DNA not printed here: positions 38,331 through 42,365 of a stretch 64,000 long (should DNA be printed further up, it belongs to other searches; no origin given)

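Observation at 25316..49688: Array of four tandem giant modular surface-protein genes (~24 kb)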

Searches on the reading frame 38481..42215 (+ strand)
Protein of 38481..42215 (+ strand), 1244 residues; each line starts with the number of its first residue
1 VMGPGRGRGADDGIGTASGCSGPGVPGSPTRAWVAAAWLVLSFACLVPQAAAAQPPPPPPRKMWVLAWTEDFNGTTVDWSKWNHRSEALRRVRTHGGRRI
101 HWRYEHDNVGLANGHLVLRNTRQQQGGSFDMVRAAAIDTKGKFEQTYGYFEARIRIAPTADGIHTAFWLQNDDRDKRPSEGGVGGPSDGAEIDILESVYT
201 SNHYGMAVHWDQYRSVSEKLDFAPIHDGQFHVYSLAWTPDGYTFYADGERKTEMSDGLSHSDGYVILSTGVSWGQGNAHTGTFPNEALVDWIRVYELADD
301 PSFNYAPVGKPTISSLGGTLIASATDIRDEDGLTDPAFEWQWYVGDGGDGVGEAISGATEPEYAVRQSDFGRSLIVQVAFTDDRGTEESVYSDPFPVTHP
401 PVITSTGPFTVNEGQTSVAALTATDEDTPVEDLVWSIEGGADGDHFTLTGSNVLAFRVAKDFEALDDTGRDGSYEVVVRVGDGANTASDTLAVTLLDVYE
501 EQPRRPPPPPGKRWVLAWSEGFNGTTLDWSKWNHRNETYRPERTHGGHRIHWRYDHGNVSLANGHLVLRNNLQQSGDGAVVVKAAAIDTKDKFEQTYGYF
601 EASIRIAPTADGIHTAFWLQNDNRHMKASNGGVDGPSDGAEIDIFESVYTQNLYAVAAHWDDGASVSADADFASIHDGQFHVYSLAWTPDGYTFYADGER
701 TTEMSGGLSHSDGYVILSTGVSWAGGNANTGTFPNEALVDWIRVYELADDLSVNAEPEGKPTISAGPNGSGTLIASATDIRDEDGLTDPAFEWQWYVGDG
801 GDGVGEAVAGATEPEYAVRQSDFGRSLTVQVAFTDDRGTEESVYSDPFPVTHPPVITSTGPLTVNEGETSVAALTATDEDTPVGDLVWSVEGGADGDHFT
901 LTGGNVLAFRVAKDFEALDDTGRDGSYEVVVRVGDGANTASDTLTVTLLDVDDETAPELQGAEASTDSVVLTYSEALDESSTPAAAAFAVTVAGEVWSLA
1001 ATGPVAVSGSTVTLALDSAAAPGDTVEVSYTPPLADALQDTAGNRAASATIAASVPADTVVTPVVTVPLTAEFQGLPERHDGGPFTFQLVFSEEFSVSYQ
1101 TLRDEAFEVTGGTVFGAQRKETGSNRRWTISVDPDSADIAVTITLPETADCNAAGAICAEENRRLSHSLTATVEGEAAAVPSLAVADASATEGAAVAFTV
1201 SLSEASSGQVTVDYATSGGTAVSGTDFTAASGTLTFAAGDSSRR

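Call 4: search_protein_families(library=pfam, proteins=[window:38481-42215:+], max_evalue=0.01)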
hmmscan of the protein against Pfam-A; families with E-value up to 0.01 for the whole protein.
window:38481-42215:+ (1244 aa): 8 families
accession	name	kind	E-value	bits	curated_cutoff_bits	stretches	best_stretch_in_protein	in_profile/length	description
PF00722.28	Glyco_hydro_16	-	1.1e-27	97.1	22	2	102-256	7-137/175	Glycosyl hydrolases family 16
PF13753.12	SWM_repeat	-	5.7e-14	52.6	27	1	953-1033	2-84/86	Putative flagellar system-associated repeat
PF00028.23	Cadherin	-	3e-07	31.2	28.8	0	409-490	3-85/93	Cadherin domain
PF16709.11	SCAB-Ig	-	3e-07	30.9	27.6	0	339-382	29-72/98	Ig domain of plant-specific actin-binding protein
PF03935.22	SKN1_KRE6_Sbg1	-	3.6e-07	29.4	30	0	715-763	417-467/501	Beta-glucan synthesis-associated protein SKN1/KRE6/Sbg1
PF03160.20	Calx-beta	-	1.9e-06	28.3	27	1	1191-1241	20-70/119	Calx-beta domain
PF16184.11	Cadherin_3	-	3.2e-05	24.3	25.5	0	401-456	1-62/106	Cadherin-like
PF13205.12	Big_5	-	0.0016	19.6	23.6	1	961-1048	16-97/105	Bacterial Ig-like domain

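Call 7: search_protein_families(library=ncbifam, proteins=[window:38481-42215:+], max_evalue=0.01)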
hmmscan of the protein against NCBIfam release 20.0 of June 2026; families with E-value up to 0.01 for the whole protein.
window:38481-42215:+ (1244 aa): 5 families
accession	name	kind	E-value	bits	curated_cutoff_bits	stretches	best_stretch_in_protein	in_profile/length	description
NF041449.1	K_carrageenase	equivalog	3.5e-22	78.9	350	2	61-196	19-145/283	kappa-carrageenase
NF052392.1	BetGlycExoK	equivalog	9.9e-09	35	350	2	104-256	63-200/261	endo-1,3-1,4-beta-glycanase ExoK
TIGR02059.1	swm_rep_I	domain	2.3e-07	30.9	40.1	1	936-1033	4-98/101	cyanobacterial long protein repeat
NF047856.1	BGlucanaseBglS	equivalog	1.3e-06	28.1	300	1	101-293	52-233/237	beta-glucanase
TIGR00845.1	caca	equivalog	0.0031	15.3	679.85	1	1206-1243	424-461/921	sodium/calcium exchanger 1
